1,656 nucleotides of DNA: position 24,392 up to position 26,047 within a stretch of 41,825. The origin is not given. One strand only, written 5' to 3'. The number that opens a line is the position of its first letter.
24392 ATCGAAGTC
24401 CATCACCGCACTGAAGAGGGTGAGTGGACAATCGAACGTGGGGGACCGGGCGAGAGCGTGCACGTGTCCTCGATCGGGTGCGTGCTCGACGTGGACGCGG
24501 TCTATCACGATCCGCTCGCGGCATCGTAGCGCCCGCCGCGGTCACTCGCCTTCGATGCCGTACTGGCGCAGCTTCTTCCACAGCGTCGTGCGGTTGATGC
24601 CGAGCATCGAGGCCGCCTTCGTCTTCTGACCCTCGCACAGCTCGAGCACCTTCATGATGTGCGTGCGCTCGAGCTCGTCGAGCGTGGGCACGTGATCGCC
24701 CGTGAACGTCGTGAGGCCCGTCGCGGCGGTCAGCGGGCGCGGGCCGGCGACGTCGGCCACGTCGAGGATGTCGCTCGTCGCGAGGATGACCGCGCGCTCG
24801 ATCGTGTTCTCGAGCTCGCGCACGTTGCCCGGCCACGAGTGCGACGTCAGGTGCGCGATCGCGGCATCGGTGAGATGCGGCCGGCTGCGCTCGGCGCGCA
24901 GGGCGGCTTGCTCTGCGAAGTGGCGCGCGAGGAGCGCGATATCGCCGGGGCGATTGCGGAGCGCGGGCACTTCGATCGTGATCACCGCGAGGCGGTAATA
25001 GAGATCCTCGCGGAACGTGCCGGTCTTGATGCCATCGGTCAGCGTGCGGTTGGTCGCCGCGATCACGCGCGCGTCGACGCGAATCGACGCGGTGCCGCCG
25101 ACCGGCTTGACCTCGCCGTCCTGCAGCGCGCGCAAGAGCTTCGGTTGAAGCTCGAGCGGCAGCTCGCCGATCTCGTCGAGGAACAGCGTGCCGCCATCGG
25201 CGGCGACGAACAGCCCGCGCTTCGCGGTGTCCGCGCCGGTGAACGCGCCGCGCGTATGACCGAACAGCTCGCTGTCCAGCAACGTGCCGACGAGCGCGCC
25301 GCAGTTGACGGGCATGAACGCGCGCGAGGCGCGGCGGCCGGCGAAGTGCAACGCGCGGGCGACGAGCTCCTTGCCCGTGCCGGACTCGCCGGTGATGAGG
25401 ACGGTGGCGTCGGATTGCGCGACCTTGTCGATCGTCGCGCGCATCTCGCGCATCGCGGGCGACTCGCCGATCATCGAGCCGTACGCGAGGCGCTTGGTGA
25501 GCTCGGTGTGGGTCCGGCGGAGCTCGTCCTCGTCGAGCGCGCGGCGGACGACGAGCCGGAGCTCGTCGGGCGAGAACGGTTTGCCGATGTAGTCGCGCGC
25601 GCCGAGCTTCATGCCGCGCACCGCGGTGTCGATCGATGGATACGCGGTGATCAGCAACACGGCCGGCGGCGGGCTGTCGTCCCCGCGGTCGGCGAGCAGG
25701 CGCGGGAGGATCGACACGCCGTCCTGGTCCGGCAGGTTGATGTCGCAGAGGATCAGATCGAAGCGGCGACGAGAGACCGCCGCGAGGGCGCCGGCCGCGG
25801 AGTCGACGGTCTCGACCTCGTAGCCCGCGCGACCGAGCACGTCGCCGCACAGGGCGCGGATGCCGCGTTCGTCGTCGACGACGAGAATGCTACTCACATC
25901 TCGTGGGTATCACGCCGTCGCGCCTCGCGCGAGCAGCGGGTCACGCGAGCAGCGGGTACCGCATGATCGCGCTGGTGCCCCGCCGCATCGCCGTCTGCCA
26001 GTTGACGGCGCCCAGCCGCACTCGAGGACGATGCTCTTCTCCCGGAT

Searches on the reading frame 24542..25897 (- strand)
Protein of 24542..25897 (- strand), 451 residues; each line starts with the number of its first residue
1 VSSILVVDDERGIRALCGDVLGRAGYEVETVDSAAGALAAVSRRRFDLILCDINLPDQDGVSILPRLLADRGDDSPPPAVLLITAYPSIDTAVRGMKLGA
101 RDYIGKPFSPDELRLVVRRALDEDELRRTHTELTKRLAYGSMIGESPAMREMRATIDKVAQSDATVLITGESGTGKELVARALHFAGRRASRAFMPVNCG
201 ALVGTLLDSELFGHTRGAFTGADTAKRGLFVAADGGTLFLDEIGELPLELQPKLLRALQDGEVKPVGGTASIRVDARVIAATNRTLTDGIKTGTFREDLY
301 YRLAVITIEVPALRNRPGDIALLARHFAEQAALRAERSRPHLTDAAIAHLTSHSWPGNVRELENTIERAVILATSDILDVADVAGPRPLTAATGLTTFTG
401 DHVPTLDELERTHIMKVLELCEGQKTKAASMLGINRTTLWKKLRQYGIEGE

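Call 9: search_protein_families(library=pfam, proteins=[window:24542-25897:-], max_evalue=0.01)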
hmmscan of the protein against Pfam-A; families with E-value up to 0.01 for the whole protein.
window:24542-25897:- (451 aa): 10 families
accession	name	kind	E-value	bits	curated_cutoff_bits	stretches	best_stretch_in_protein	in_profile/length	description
PF00158.32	Sigma54_activat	-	2.1e-68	229.7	20.2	1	142-309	1-168/168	Sigma-54 interaction domain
PF00072.30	Response_reg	-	5.7e-26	91.3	30.2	1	4-117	1-110/111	Response regulator receiver domain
PF25601.1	AAA_lid_14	-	4.1e-22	78.2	27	1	314-383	1-70/87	AAA+ ATPase lid domain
PF14532.12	Sigma54_activ_2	-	4.4e-21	76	25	1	143-313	1-138/138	Sigma-54 interaction domain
PF02954.25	HTH_8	-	7.2e-15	54.9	22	1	405-446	1-42/42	Bacterial regulatory protein, Fis family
PF07728.20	AAA_5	-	4.2e-07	30.5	22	1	166-285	2-124/139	AAA domain (dynein-related subfamily)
PF01078.27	Mg_chelatase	-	0.00022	21.2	20.3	0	221-284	93-158/207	Magnesium chelatase, subunit ChlI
PF00004.35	AAA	-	0.00062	20.7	21.2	1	166-284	1-110/131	ATPase family associated with various cellular activities (AAA)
PF18024.7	HTH_50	-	0.0015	18.6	27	1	406-448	8-49/50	Helix-turn-helix domain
PF13191.12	AAA_16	-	0.0019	19.1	32.6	1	149-214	9-81/167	AAA ATPase domain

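Call 10: find_encoding_contigs(protein=window:24542-25897:-, flank=10000, max_places=6)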
Protein window:24542-25897:- (451 aa): 6 contigs read that carry it; 3 places shown.
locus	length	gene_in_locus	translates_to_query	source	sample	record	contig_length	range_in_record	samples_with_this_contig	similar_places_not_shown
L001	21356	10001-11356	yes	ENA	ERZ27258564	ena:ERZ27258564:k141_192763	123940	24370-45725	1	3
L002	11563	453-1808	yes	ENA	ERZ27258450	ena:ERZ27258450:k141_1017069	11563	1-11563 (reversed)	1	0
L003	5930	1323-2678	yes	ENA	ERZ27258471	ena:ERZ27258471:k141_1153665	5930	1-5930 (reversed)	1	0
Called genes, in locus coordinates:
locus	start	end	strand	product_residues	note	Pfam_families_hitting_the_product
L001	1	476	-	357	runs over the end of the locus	-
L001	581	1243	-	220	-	-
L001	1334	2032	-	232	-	PF00625:Guanylate_kin, PF13671:AAA_33 (faint)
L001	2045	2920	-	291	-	PF03755:YicC-like_N, PF08340:YicC-like_C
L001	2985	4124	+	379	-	-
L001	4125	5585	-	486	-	-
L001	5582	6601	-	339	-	-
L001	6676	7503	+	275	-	-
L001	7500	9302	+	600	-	PF02743:dCache_1, PF00672:HAMP, PF00512:HisKA, PF02518:HATPase_c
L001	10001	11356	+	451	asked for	PF00072:Response_reg, PF00158:Sigma54_activat, PF14532:Sigma54_activ_2, PF07728:AAA_5 (weak), PF25601:AAA_lid_14, PF02954:HTH_8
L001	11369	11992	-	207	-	PF05685:Uma2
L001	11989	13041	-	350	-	-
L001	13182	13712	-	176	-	-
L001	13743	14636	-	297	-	-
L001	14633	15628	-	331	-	PF01479:S4, PF00849:PseudoU_synth_2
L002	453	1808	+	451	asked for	PF00072:Response_reg, PF00158:Sigma54_activat, PF14532:Sigma54_activ_2, PF07728:AAA_5 (weak), PF25601:AAA_lid_14, PF02954:HTH_8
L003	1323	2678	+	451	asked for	PF00072:Response_reg, PF00158:Sigma54_activat, PF14532:Sigma54_activ_2, PF07728:AAA_5 (weak), PF25601:AAA_lid_14, PF02954:HTH_8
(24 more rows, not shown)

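Call 13: find_homologous_proteins(query=window:24542-25897:-, max_evalue=1e-60)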
Query window:24542-25897:- (451 aa): 7982 proteins with E <= 1e-60 among 8000 candidates; the best 120 are listed.
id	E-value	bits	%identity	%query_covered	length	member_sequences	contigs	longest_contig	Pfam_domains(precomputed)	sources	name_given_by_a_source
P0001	2.3e-286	968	98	100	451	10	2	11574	PF00158.33,PF25601.2,PF02954.26,PF14532.13,PF07728.21,PF00072.31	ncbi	ncbi:MAG: sigma-54-dependent transcriptional regulator [Kofleriaceae bacterium]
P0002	3.5e-285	964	98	100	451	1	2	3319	PF00158.33,PF25601.2,PF02954.26,PF14532.13,PF07728.21,PF00072.31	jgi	jgi:DNA-binding NtrC family response regulator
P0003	1.9e-284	962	97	100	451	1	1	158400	PF00158.33,PF25601.2,PF02954.26,PF14532.13,PF07728.21,PF00072.31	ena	-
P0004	1.8e-283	958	97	100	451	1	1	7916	PF00158.33,PF25601.2,PF02954.26,PF14532.13,PF07728.21,PF00072.31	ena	-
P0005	5.5e-283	957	97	100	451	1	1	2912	PF00158.33,PF25601.2,PF02954.26,PF14532.13,PF07728.21,PF00072.31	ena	-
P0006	5.1e-282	953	97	100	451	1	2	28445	PF00158.33,PF25601.2,PF02954.26,PF14532.13,PF07728.21,PF00072.31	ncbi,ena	-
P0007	3.8e-274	928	94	100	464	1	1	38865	PF00158.33,PF25601.2,PF02954.26,PF14532.13,PF07728.21,PF00072.31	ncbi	ncbi:MAG: sigma-54-dependent transcriptional regulator [Kofleriaceae bacterium]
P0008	1.9e-265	899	90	100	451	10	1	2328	PF00158.33,PF25601.2,PF02954.26,PF14532.13,PF07728.21,PF00072.31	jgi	jgi:DNA-binding NtrC family response regulator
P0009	5.7e-265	897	91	100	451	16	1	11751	PF00158.33,PF25601.2,PF02954.26,PF14532.13,PF07728.21,PF00072.31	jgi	-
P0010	6.7e-265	897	90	100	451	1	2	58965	PF00158.33,PF25601.2,PF02954.26,PF14532.13,PF07728.21,PF00072.31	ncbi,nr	ncbi:MAG: sigma-54-dependent Fis family transcriptional regulator [Deltaproteobacteria bacterium]|nr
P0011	2.0e-264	896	89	100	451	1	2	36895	PF00158.33,PF25601.2,PF02954.26,PF14532.13,PF07728.21,PF00072.31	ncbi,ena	-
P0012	6.7e-264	894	89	100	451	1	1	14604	PF00158.33,PF25601.2,PF02954.26,PF14532.13,PF07728.21,PF00072.31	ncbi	-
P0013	9.1e-263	890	89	100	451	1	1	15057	PF00158.33,PF25601.2,PF02954.26,PF14532.13,PF07728.21,PF00072.31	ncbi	-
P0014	1.1e-262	890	89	100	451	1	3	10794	PF00158.33,PF25601.2,PF02954.26,PF14532.13,PF07728.21,PF00072.31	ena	-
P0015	1.2e-262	890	89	100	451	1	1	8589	PF00158.33,PF25601.2,PF02954.26,PF14532.13,PF07728.21,PF00072.31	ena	-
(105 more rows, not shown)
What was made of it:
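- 24542..25897 (-): NtrC-family sigma-54-dependent response regulator gene (451 aa, GTG start). It is 85-98% identical to proteins across Kofleriaceae metagenome-assembled genomes. Calls 9, 10, 13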

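Call 15: find_encoding_contigs(protein=P0003, flank=10000, max_places=2)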
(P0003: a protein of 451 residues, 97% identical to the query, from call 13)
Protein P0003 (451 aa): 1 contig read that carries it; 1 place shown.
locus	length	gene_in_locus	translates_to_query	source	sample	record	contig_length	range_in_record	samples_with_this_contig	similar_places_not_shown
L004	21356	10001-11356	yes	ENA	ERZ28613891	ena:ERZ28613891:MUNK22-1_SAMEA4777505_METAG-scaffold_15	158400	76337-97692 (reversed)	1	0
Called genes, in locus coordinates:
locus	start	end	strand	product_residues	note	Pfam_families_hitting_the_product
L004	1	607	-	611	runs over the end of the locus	-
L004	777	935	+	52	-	-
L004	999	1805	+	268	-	-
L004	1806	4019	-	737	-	PF13328:HD_4, PF01966:HD, PF04607:RelA_SpoT, PF02824:TGS, PF19296:RelA_AH, PF28438:RelA_RIS, PF01842:ACT, PF13291:ACT_4, +1 more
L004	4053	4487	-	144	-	-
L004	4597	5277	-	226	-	-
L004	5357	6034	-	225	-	PF00625:Guanylate_kin, PF13671:AAA_33 (faint)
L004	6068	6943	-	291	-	PF03755:YicC-like_N, PF08340:YicC-like_C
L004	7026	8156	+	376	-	-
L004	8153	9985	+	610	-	PF02743:dCache_1 (weak), PF00672:HAMP, PF00512:HisKA, PF02518:HATPase_c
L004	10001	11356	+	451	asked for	PF00072:Response_reg, PF00158:Sigma54_activat, PF14532:Sigma54_activ_2, PF07728:AAA_5 (weak), PF25601:AAA_lid_14, PF02954:HTH_8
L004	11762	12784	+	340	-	-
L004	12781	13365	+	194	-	PF05685:Uma2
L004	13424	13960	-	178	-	-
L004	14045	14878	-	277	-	-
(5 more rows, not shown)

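Call 16: find_encoding_contigs(protein=P0007, flank=10000, max_places=2)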
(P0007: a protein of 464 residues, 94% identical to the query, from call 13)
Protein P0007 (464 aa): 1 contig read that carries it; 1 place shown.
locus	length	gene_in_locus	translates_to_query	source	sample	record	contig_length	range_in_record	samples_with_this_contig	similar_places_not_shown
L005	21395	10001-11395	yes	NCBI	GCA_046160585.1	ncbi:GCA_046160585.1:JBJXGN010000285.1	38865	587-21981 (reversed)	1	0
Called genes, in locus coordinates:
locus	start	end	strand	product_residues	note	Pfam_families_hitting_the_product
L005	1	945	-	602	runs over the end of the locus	PF00069:Pkinase, PF07714:PK_Tyr_Ser-Thr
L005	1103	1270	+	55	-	-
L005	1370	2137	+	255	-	-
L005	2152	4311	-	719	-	PF01966:HD, PF13328:HD_4, PF04607:RelA_SpoT, PF02824:TGS, PF19296:RelA_AH, PF28438:RelA_RIS, PF01842:ACT, PF13291:ACT_4, +1 more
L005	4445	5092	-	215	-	-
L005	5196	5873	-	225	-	PF00625:Guanylate_kin, PF13671:AAA_33 (faint)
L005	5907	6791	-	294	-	PF03755:YicC-like_N, PF08340:YicC-like_C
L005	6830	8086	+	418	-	-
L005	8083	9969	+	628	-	PF02743:dCache_1 (weak), PF00672:HAMP, PF00512:HisKA, PF02518:HATPase_c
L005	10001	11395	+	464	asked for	PF00072:Response_reg, PF00158:Sigma54_activat, PF14532:Sigma54_activ_2, PF07728:AAA_5 (weak), PF25601:AAA_lid_14, PF02954:HTH_8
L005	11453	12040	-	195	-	PF05685:Uma2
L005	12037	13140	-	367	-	-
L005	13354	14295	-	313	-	PF01479:S4 (weak), PF00849:PseudoU_synth_2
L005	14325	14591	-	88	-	-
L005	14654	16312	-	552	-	PF01656:CbiA, PF10609:ParA, PF13614:AAA_31 (weak), PF13413:HTH_25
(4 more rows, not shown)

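Call 17: find_encoding_contigs(protein=P0010, flank=10000, max_places=2)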
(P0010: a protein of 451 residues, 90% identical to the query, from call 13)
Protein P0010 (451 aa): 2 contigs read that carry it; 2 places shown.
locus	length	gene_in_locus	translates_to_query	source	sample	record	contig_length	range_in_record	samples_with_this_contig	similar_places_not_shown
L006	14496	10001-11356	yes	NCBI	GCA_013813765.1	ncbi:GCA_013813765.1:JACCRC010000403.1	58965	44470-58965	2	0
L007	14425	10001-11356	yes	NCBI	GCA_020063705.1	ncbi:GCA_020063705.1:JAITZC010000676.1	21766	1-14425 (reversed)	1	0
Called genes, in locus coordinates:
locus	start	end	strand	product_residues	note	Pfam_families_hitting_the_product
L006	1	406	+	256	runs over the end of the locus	-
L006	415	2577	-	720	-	PF01966:HD, PF13328:HD_4, PF04607:RelA_SpoT, PF02824:TGS, PF19296:RelA_AH, PF28438:RelA_RIS, PF01842:ACT, PF13291:ACT_4, +1 more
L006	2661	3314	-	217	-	-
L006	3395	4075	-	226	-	PF00625:Guanylate_kin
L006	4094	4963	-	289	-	PF03755:YicC-like_N, PF08340:YicC-like_C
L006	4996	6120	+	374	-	-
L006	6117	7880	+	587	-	PF02743:dCache_1 (weak), PF00672:HAMP, PF00512:HisKA, PF02518:HATPase_c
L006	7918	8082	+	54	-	-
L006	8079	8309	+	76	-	-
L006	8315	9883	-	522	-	-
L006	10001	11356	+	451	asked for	PF00072:Response_reg, PF00158:Sigma54_activat, PF14532:Sigma54_activ_2, PF07728:AAA_5 (weak), PF25601:AAA_lid_14, PF02954:HTH_8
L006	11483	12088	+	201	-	-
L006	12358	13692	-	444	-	PF13442:Cytochrome_CBB3 (faint), PF00034:Cytochrom_C (weak), PF21419:RoxA-like_Cyt-c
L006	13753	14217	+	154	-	PF14907:NTP_transf_5 (weak)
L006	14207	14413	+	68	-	-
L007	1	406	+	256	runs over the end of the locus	-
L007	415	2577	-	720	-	PF01966:HD, PF13328:HD_4, PF04607:RelA_SpoT, PF02824:TGS, PF19296:RelA_AH, PF28438:RelA_RIS, PF01842:ACT, PF13291:ACT_4, +1 more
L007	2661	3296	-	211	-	-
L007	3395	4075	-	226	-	PF00625:Guanylate_kin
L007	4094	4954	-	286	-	PF03755:YicC-like_N, PF08340:YicC-like_C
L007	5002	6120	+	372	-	-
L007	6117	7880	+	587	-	PF02743:dCache_1 (weak), PF00672:HAMP, PF00512:HisKA, PF02518:HATPase_c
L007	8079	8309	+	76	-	-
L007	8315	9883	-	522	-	-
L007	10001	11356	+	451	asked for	PF00072:Response_reg, PF00158:Sigma54_activat, PF14532:Sigma54_activ_2, PF07728:AAA_5 (weak), PF25601:AAA_lid_14, PF02954:HTH_8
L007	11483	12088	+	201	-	-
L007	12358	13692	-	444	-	PF13442:Cytochrome_CBB3 (faint), PF00034:Cytochrom_C (weak), PF21419:RoxA-like_Cyt-c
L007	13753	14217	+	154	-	PF14907:NTP_transf_5 (weak)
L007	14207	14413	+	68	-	-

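Call 19: find_encoding_contigs(protein=P0001, flank=10000, max_places=3)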
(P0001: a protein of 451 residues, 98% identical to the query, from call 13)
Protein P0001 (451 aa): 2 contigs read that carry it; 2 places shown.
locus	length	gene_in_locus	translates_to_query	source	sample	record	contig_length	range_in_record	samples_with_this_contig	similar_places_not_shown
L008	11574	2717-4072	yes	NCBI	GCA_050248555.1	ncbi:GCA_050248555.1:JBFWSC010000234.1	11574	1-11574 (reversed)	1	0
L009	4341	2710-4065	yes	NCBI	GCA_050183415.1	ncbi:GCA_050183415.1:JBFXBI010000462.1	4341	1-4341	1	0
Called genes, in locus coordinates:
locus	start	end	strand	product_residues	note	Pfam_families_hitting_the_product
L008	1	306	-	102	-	?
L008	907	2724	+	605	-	PF02743:dCache_1 (weak), PF00672:HAMP, PF00512:HisKA, PF02518:HATPase_c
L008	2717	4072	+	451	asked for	PF00072:Response_reg, PF00158:Sigma54_activat, PF14532:Sigma54_activ_2, PF07728:AAA_5 (weak), PF25601:AAA_lid_14, PF02954:HTH_8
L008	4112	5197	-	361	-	-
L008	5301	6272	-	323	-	PF01479:S4, PF00849:PseudoU_synth_2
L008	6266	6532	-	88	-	-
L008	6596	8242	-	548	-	PF01656:CbiA, PF10609:ParA, PF13614:AAA_31 (weak), PF13413:HTH_25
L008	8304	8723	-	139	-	PF00903:Glyoxalase, PF22677:Ble-like_N (weak), PF18029:Glyoxalase_6 (weak)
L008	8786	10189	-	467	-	PF03841:SelA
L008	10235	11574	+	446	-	?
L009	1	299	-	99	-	?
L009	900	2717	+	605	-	PF02743:dCache_1 (weak), PF00672:HAMP, PF00512:HisKA, PF02518:HATPase_c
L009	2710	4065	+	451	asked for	PF00072:Response_reg, PF00158:Sigma54_activat, PF14532:Sigma54_activ_2, PF07728:AAA_5 (weak), PF25601:AAA_lid_14, PF02954:HTH_8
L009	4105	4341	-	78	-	?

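Call 20: find_encoding_contigs(protein=P0006, flank=10000, max_places=3)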
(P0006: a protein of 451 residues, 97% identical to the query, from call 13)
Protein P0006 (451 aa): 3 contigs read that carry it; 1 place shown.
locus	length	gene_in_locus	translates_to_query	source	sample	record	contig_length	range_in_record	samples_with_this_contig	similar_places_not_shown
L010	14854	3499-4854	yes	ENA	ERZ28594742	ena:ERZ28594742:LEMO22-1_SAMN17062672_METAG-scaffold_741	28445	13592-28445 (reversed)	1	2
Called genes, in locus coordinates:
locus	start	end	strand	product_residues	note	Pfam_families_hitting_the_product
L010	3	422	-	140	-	?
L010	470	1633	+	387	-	PF13416:SBP_bac_8 (faint)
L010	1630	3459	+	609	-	PF02743:dCache_1, PF00672:HAMP, PF00512:HisKA, PF02518:HATPase_c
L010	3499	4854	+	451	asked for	PF00072:Response_reg, PF00158:Sigma54_activat, PF14532:Sigma54_activ_2, PF07728:AAA_5 (weak), PF25601:AAA_lid_14, PF02954:HTH_8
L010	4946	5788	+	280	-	-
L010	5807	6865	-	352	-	-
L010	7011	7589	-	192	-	PF12724:Flavodoxin_5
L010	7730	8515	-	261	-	-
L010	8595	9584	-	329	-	PF00069:Pkinase, PF07714:PK_Tyr_Ser-Thr, PF03109:ABC1 (faint), PF01636:APH (faint)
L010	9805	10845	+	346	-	PF00072:Response_reg, PF04542:Sigma70_r2, PF04545:Sigma70_r4 (weak)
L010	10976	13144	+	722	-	PF00691:OmpA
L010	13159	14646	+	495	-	PF00069:Pkinase, PF06293:Kdo (faint), PF07714:PK_Tyr_Ser-Thr, PF01636:APH (faint), PF17667:Pkinase_fungal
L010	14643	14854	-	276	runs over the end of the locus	PF00849:PseudoU_synth_2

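Call 37: find_encoding_contigs(protein=P0002, flank=5000, max_places=3)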
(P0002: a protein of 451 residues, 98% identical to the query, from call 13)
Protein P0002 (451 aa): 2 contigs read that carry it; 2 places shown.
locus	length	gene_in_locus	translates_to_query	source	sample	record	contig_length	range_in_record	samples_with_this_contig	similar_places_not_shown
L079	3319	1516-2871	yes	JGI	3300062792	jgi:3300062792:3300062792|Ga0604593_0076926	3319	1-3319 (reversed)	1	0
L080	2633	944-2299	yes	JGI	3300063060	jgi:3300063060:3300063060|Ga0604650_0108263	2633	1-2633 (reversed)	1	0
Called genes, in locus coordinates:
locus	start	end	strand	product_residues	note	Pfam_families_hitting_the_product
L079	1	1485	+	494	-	?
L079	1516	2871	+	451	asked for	PF00072:Response_reg, PF00158:Sigma54_activat, PF14532:Sigma54_activ_2, PF07728:AAA_5 (weak), PF25601:AAA_lid_14, PF02954:HTH_8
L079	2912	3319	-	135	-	?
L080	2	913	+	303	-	?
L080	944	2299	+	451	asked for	PF00072:Response_reg, PF00158:Sigma54_activat, PF14532:Sigma54_activ_2, PF07728:AAA_5 (weak), PF25601:AAA_lid_14, PF02954:HTH_8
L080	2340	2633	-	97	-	?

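Call 38: find_encoding_contigs(protein=P0004, flank=5000, max_places=3)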
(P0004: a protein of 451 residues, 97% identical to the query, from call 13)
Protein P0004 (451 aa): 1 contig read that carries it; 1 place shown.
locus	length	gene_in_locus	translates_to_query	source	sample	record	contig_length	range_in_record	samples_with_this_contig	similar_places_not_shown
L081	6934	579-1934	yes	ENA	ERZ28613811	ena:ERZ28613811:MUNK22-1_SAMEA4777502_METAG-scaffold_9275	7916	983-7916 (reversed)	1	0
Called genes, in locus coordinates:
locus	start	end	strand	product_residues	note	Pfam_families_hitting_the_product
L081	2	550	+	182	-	?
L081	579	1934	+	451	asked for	PF00072:Response_reg, PF00158:Sigma54_activat, PF14532:Sigma54_activ_2, PF07728:AAA_5 (weak), PF25601:AAA_lid_14, PF02954:HTH_8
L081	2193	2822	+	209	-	-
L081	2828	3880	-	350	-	-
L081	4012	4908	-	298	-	PF00849:PseudoU_synth_2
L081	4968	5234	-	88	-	-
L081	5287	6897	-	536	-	PF01656:CbiA, PF10609:ParA, PF13614:AAA_31 (weak), PF12844:HTH_19 (weak), PF13413:HTH_25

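Call 48: search_protein_families(library=ncbifam, proteins=[L006:8315-9883:-, L006:8079-8309:+], max_evalue=0.01)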
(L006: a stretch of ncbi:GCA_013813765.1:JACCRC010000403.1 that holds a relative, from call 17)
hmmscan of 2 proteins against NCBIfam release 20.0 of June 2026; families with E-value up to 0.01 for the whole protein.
L006:8315-9883:- (522 aa): 0 families

L006:8079-8309:+ (76 aa): 0 families
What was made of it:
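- Tried and rejected: The 522-aa ORF there has no NCBIfam match (call 48) and no Pfam family on record (call 17).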

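Call 71: find_encoding_contigs(protein=P0005, flank=5000, max_places=2)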
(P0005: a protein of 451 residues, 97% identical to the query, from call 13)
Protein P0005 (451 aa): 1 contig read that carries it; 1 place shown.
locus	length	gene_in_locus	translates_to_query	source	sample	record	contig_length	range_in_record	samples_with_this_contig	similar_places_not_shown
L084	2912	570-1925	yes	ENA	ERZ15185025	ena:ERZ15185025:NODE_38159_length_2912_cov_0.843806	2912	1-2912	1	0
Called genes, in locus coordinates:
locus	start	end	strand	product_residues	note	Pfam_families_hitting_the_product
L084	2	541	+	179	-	?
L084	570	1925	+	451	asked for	PF00072:Response_reg, PF00158:Sigma54_activat, PF14532:Sigma54_activ_2, PF07728:AAA_5 (weak), PF25601:AAA_lid_14, PF02954:HTH_8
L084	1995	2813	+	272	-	-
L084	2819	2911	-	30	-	?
